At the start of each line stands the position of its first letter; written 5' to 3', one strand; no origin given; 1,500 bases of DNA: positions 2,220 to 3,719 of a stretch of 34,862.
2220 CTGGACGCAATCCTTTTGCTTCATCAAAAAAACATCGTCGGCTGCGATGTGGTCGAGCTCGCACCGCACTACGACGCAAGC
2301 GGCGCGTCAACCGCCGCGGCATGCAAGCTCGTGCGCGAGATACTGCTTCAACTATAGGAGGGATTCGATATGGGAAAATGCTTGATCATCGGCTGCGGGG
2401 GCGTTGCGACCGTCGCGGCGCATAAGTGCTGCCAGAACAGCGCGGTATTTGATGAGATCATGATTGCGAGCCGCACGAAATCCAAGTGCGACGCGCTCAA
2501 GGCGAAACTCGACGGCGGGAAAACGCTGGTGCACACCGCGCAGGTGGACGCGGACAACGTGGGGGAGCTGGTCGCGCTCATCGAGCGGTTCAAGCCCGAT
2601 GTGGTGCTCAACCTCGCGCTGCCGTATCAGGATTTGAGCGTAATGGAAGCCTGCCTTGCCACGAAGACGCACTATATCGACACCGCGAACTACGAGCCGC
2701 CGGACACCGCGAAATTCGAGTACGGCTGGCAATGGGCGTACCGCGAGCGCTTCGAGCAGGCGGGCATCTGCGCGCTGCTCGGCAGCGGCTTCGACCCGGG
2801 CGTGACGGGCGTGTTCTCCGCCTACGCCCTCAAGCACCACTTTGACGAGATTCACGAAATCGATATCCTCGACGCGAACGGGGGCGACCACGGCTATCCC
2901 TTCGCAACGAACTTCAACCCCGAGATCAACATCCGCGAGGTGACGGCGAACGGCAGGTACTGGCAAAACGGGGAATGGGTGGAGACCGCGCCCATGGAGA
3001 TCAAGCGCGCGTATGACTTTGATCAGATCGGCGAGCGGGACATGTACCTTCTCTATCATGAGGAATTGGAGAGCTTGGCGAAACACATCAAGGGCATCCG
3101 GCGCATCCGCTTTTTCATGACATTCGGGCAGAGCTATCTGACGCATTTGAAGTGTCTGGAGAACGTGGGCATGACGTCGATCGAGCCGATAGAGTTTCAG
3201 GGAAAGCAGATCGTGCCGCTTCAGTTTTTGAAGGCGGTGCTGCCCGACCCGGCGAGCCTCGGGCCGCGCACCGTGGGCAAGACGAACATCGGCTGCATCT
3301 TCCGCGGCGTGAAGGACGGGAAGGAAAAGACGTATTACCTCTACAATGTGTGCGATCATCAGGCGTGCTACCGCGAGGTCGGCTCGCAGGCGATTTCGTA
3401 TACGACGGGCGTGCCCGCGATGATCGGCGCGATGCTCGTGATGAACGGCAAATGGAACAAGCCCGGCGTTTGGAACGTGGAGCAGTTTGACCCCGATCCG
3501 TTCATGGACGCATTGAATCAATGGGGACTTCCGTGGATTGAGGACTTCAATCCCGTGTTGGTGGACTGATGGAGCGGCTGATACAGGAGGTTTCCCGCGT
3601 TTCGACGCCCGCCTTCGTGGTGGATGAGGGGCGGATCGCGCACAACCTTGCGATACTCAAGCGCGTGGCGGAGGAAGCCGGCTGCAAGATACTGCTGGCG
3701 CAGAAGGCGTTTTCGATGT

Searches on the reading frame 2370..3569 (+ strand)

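Call 90: search_protein_families(library=pfam, proteins=[window:2370-3569:+], max_evalue=0.0001)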
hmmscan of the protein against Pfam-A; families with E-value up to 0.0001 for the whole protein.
window:2370-3569:+ (399 aa): 2 families
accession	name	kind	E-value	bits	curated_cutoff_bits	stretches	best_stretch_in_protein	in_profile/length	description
PF16653.10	Sacchrp_dh_C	-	2.5e-48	165.9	31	1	140-386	1-264/265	Saccharopine dehydrogenase C-terminal domain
PF03435.24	Sacchrp_dh_NADP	-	1.8e-34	119.3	25.1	1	5-136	2-129/129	Saccharopine dehydrogenase NADP binding domain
